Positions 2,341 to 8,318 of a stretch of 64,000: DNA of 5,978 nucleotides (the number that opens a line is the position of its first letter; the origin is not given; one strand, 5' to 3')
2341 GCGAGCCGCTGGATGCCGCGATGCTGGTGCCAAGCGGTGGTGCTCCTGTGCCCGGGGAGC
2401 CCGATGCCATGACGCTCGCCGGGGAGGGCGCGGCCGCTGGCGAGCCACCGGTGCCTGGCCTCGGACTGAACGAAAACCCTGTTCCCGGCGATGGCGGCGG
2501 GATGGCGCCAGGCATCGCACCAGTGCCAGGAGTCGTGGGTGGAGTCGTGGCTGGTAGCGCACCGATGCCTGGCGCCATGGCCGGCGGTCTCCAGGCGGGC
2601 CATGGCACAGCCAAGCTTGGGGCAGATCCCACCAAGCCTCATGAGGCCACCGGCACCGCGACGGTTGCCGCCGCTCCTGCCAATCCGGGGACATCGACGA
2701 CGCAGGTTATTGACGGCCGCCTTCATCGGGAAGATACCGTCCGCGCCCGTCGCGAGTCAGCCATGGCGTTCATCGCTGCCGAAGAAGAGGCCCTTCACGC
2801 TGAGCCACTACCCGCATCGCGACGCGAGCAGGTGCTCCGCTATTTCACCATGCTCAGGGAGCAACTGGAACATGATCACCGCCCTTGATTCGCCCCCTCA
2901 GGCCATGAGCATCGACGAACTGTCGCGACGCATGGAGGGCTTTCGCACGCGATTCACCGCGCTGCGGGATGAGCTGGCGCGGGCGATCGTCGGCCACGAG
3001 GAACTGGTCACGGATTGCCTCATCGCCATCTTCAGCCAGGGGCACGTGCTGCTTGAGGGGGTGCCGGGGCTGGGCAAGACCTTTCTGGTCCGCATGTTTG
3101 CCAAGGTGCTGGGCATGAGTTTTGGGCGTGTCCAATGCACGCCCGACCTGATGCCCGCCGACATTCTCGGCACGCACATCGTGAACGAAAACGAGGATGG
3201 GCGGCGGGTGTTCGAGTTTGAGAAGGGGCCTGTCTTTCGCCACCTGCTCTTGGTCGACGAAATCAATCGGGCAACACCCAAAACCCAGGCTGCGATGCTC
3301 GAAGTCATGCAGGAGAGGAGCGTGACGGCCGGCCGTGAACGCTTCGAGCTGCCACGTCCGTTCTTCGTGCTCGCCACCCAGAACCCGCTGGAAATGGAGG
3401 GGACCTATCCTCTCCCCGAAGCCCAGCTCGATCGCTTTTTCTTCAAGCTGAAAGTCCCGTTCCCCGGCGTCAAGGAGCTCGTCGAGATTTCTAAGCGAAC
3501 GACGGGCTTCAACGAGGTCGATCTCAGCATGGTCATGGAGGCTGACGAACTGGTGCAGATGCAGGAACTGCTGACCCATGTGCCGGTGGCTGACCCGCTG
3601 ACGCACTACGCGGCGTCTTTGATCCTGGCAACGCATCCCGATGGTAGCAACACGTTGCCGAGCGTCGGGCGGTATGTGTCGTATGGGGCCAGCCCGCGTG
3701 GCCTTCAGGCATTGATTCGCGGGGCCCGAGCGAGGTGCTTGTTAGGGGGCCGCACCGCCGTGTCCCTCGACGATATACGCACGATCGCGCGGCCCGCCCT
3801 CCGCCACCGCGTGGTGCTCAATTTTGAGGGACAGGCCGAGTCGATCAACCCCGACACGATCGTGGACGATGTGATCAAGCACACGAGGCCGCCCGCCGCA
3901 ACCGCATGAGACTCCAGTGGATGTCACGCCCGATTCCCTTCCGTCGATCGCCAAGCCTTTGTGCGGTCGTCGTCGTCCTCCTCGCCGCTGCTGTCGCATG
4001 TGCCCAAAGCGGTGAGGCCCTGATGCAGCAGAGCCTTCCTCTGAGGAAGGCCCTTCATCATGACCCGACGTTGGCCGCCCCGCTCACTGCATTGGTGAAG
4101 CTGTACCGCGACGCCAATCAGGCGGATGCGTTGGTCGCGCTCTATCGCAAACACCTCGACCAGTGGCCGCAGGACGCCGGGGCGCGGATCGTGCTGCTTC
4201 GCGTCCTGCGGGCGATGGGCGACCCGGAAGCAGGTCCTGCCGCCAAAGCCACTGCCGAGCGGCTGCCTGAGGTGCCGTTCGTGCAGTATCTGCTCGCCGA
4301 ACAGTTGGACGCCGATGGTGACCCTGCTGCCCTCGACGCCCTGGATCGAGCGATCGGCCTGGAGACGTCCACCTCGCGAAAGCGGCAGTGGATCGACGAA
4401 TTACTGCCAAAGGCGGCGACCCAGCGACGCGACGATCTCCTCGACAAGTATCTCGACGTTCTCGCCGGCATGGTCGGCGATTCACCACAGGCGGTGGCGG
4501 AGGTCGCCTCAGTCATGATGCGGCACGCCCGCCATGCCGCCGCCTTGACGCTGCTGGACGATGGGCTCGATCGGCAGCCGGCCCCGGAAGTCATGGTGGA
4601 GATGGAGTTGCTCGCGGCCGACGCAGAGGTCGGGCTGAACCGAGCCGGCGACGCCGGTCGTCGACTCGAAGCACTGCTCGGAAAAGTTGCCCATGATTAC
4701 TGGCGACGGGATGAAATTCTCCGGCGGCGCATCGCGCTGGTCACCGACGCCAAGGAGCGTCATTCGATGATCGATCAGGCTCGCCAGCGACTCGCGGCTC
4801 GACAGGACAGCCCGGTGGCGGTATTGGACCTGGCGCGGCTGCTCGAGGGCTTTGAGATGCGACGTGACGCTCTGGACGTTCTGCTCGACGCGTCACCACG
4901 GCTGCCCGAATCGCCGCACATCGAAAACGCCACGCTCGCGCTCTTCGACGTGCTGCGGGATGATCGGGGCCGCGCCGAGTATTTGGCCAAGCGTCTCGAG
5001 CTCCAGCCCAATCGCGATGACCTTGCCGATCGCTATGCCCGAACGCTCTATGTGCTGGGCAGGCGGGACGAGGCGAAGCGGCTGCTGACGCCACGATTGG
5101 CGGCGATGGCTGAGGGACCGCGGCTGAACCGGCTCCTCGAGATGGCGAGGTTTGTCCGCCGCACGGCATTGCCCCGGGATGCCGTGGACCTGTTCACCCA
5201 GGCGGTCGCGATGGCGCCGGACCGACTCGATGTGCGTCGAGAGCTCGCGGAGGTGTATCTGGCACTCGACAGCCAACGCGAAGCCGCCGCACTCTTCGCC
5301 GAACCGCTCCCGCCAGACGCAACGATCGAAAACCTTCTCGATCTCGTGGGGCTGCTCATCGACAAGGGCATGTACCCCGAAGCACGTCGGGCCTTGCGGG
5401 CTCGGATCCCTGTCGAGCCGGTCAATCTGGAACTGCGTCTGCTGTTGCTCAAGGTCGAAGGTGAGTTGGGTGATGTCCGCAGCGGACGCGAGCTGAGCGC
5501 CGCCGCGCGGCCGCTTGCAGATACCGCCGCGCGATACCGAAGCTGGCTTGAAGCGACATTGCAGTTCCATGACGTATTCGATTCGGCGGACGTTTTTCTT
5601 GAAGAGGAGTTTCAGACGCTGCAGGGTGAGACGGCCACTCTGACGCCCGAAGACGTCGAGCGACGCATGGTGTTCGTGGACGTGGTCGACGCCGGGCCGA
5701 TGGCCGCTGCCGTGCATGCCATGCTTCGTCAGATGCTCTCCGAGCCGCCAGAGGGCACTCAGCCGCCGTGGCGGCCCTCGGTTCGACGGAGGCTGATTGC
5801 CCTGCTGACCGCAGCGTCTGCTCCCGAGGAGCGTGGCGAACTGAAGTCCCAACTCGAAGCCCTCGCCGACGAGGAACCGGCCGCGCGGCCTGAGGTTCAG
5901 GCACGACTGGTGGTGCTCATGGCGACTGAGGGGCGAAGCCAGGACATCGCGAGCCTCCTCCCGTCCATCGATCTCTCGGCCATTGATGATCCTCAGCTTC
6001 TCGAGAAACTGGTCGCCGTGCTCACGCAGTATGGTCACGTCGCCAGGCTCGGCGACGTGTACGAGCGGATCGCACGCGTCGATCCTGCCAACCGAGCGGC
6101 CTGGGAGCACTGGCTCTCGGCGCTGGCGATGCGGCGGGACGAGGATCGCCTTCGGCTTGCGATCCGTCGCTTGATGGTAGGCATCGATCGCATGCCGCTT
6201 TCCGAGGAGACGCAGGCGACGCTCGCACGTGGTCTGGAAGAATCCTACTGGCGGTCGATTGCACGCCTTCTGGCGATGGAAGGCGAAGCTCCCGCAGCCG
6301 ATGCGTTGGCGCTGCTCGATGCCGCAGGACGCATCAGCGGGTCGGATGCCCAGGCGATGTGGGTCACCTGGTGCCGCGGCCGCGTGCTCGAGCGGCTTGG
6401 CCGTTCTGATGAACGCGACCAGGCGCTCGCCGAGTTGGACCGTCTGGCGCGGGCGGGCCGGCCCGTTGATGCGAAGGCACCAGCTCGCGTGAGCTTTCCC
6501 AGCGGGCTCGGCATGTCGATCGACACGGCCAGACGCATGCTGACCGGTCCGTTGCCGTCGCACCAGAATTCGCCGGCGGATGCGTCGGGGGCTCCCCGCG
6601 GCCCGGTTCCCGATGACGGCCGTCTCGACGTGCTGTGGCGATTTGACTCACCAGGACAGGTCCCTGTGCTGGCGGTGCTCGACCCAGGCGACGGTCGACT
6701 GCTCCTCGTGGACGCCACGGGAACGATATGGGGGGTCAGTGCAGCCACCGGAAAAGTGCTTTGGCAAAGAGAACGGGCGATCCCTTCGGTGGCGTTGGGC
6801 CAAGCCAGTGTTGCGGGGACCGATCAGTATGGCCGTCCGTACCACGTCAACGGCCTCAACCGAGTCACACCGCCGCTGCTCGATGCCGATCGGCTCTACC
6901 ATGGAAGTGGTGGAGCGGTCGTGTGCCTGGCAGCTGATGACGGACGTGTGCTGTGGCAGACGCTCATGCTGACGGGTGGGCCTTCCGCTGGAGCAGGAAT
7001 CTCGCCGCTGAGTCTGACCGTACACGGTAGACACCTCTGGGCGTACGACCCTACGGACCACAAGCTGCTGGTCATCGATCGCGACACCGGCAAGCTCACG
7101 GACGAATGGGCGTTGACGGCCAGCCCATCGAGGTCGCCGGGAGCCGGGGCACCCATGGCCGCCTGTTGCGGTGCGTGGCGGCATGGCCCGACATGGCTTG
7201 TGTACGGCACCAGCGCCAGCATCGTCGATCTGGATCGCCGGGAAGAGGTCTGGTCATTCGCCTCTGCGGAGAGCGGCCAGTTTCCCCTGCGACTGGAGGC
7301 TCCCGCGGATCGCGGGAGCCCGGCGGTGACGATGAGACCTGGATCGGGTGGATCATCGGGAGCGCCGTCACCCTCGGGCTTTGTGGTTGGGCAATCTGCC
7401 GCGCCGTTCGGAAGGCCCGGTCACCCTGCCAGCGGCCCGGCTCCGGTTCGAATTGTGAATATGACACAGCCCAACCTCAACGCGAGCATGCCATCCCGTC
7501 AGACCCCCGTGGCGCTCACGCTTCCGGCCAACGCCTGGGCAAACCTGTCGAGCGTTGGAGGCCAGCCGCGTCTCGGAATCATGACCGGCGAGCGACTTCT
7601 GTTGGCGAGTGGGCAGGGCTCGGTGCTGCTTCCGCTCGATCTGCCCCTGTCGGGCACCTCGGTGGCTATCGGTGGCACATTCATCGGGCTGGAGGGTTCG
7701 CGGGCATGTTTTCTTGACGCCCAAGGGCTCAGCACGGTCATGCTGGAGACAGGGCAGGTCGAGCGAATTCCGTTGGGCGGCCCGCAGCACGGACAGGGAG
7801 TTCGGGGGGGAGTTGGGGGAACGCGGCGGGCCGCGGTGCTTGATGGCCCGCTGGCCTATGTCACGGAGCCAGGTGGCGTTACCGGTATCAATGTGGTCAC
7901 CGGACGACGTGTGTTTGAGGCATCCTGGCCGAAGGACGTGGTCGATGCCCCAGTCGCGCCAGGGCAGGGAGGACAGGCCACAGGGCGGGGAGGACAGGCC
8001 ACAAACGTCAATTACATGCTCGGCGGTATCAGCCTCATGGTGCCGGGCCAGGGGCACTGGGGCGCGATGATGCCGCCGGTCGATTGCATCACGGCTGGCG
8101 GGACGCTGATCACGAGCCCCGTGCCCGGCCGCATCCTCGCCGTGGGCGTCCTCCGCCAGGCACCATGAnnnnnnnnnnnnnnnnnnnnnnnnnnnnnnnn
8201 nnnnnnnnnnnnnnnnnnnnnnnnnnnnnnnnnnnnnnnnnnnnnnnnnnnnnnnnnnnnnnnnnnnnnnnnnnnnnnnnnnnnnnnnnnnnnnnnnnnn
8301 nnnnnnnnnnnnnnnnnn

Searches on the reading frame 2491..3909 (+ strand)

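Call 45: search_protein_families(library=pfam, proteins=[window:2491-3909:+], max_evalue=0.001)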
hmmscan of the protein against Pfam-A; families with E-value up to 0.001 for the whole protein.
window:2491-3909:+ (472 aa): 6 families
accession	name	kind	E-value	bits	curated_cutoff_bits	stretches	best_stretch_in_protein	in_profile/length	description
PF07726.17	AAA_3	-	2.2e-59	199.5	27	1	185-317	1-130/131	ATPase family associated with various cellular activities (AAA)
PF17863.7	AAA_lid_2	-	6e-19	68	22.7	1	395-460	8-73/74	AAA lid domain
PF07728.20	AAA_5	-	1e-15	58.4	22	1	185-316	1-139/139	AAA domain (dynein-related subfamily)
PF20030.5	bpMoxR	-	4.5e-11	42.6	27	1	157-332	5-176/205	MoxR domain in the MoxR-vWA-beta-propeller ternary systems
PF00004.35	AAA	-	4.2e-08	34.1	21.2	1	186-301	1-113/131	ATPase family associated with various cellular activities (AAA)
PF05496.18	RuvB_N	-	0.00029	21.1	27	0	184-225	34-74/159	Holliday junction DNA helicase RuvB P-loop domain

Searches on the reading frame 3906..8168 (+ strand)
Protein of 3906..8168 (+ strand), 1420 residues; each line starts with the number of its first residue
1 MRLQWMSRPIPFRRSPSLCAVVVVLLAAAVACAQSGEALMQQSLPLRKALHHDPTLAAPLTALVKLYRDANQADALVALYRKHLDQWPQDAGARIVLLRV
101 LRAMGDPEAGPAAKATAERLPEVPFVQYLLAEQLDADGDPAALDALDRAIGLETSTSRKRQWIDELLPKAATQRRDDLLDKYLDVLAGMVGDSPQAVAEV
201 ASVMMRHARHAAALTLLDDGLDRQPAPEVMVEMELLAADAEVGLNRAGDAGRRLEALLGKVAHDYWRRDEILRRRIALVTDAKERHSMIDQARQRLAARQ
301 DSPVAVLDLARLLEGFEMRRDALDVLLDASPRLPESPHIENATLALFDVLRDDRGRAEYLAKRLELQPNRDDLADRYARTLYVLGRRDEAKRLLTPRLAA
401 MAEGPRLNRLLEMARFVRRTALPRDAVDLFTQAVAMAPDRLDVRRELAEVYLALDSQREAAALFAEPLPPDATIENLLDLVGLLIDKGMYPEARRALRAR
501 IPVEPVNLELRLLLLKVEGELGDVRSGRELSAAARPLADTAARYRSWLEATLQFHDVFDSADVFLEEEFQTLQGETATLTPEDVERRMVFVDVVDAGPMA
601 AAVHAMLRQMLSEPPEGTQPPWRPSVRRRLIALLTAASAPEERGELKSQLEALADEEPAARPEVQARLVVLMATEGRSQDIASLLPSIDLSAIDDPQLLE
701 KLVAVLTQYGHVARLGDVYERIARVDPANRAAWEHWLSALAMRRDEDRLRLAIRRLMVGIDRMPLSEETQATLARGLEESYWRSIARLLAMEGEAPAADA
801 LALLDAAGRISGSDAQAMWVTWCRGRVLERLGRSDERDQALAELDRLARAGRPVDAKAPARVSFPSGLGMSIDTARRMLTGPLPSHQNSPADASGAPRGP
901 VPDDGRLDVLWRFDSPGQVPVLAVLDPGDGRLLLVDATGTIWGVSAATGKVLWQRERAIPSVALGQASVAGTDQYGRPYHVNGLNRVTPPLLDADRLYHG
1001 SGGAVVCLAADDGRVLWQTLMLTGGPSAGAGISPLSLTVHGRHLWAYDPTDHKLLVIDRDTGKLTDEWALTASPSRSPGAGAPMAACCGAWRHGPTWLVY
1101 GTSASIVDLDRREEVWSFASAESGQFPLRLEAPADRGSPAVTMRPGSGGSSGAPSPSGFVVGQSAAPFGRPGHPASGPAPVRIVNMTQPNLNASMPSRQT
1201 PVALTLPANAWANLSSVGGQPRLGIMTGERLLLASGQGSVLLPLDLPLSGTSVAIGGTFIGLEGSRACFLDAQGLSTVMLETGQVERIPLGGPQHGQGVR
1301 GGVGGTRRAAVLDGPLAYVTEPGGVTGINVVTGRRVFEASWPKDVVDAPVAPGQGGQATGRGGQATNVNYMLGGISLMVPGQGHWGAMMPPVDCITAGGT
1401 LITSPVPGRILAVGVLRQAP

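Call 45: search_protein_families(library=pfam, proteins=[window:3906-8168:+], max_evalue=0.001)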
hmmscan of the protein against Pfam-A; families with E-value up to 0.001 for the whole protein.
window:3906-8168:+ (1420 aa): 2 families
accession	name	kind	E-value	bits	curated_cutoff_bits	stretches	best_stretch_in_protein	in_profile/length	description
PF13360.13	PQQ_2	-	6.1e-12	46.1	27.6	2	909-968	55-112/233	Outer membrane protein assembly factor BamB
PF14559.12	TPR_19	-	7.1e-07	29.9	25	1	424-468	8-52/68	Tetratricopeptide repeat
